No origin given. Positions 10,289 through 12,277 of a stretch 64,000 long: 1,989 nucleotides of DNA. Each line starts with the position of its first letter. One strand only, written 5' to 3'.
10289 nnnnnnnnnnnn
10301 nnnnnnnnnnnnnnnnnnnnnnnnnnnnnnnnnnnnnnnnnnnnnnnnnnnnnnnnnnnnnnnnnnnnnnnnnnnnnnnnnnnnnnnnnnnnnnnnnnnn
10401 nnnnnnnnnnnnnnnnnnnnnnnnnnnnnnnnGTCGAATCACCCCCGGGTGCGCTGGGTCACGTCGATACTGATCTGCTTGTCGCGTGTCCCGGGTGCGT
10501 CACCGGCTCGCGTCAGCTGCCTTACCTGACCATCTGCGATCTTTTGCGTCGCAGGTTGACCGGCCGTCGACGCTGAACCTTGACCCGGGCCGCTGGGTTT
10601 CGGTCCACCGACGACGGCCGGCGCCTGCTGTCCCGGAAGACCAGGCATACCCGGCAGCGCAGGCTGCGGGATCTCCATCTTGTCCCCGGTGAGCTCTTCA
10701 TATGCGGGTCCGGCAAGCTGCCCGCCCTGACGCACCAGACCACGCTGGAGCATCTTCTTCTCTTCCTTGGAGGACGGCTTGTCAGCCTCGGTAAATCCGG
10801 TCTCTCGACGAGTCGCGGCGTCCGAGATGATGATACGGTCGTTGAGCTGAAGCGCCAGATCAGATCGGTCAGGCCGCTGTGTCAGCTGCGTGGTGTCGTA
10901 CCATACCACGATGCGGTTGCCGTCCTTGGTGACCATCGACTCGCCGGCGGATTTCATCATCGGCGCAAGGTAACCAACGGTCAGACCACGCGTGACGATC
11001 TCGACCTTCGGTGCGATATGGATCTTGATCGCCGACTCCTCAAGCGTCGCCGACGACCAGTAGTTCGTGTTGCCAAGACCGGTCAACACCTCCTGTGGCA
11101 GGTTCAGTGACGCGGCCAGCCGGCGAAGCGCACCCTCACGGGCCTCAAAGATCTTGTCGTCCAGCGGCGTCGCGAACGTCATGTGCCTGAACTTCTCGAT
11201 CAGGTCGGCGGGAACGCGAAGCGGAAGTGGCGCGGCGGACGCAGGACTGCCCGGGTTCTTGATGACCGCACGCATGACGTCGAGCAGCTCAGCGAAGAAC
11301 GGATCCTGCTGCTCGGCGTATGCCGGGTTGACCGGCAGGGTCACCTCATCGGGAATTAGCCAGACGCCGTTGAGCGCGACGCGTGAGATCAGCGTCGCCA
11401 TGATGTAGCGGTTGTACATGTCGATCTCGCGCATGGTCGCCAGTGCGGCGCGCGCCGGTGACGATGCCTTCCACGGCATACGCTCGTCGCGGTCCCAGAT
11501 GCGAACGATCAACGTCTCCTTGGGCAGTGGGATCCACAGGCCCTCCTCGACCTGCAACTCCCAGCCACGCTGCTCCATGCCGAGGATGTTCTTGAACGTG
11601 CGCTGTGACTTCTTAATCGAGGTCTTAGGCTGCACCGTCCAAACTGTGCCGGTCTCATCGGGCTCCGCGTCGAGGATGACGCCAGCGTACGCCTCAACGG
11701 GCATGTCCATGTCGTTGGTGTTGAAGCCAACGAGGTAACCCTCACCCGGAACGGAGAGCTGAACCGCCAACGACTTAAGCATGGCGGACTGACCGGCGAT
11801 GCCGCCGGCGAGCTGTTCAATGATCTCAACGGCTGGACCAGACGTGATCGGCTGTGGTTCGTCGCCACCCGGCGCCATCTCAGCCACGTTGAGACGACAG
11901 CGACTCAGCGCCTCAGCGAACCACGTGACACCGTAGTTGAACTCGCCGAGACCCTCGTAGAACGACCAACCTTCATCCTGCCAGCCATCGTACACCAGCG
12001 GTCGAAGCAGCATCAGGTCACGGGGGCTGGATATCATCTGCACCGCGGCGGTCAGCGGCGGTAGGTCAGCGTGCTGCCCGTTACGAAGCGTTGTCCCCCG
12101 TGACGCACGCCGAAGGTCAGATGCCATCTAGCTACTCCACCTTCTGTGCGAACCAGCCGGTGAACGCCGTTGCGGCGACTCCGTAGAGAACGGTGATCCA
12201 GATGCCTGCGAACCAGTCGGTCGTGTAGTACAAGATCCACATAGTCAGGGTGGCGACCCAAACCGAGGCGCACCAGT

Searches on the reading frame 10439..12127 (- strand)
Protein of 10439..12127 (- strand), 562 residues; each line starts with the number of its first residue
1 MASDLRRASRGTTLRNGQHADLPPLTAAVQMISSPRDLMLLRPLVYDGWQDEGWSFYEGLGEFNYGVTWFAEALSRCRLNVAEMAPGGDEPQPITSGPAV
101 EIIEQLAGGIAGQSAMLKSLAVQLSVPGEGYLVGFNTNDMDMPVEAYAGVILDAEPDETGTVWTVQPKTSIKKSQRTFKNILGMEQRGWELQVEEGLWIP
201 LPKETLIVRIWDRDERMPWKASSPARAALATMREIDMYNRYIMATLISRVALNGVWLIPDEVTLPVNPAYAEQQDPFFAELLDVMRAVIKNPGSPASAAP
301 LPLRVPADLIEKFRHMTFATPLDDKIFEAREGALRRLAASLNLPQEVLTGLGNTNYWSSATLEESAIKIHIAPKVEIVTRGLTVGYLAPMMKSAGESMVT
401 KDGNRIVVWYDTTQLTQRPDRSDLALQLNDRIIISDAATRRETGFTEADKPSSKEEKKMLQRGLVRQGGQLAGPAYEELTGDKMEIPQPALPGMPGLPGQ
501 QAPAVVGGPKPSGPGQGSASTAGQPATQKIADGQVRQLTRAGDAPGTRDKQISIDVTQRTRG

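Call 9: search_protein_families(library=phrogs, proteins=[window:10439-12127:-], max_evalue=0.00001)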
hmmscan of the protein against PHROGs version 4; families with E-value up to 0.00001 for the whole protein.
window:10439-12127:- (562 aa): 1 family
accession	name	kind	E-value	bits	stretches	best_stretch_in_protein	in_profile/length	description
phrog_776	-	head and packaging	1.1e-107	362.3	1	20-512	19-490/620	portal protein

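Call 69: search_dna_similar(query=window:10439-12127:-, collection=phages, mode=protein, max_rows=12)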
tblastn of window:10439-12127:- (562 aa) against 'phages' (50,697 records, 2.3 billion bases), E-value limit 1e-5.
Records with a match: 877; places in all: 877; records where one place covers at least 80% of the query: 82.
Best place of each record, by identity: <60% 877.
By first word of the organism name: Mycobacterium 496; Gordonia 198; Microbacterium 131; Arthrobacter 18; Streptomyces 17; Rhodococcus 3; Tsukamurella 2; Curtobacterium 2; Mycolicibacterium 2; Actinoplanes 2; and 6 more.
By host as written in the record: Mycobacterium smegmatis mc2 155 348; Gordonia terrae 3612 155; Mycobacterium smegmatis mc#155 83; Microbacterium foliorum NRRL B-24224 58; Microbacterium foliorum NRRL B-24224 SEA 29; Microbacterium paraoxydans NWU1 27; Gordonia terrae CAG3 16; Gordonia rubripertincta NRRL B-16540 12; and 54 more.
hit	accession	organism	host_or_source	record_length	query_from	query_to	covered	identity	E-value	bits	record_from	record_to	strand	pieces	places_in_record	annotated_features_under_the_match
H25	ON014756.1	Pseudanabaena phage Pam4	Pseudanabaena sp.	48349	48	499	80%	34.3%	1e-55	208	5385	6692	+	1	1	portal protein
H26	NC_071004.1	Gordonia phage Clawz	Gordonia rubripertincta NRRL B-16540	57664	47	501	81%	31.1%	6e-51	194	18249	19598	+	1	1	41: portal protein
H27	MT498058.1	Gordonia phage Clawz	Gordonia rubripertincta NRRL B-16540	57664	47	501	81%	31.1%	6e-51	194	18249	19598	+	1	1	41: portal protein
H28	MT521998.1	Gordonia phage Jambalaya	Gordonia terrae 3612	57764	6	476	84%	29.0%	2e-36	150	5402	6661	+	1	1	12: portal protein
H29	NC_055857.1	Gordonia phage Jambalaya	Gordonia terrae 3612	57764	6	476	84%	29.0%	2e-36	150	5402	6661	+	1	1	12: portal protein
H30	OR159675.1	Gordonia phage Savbucketdawg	Gordonia terrae 3612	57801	6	476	84%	29.0%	2e-36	150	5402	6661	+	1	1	12: portal protein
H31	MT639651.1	Gordonia phage Portcullis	Gordonia terrae 3612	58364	6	476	84%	29.0%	2e-36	150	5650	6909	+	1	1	12: portal protein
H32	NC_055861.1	Gordonia phage Portcullis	Gordonia terrae 3612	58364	6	476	84%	29.0%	2e-36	150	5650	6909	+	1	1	12: portal protein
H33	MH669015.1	Gordonia phage TillyBobJoe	Gordonia terrae 3612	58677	6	476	84%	29.0%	3e-36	150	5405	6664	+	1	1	12: portal protein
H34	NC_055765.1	Gordonia phage TillyBobJoe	Gordonia terrae 3612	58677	6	476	84%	29.0%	3e-36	150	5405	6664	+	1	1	12: portal protein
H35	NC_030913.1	Gordonia phage Wizard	Gordonia terrae 3612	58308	6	476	84%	29.0%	4e-36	150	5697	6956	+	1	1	12: portal protein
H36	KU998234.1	Gordonia phage Wizard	Gordonia terrae 3612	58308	6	476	84%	29.0%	4e-36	150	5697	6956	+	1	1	12: portal protein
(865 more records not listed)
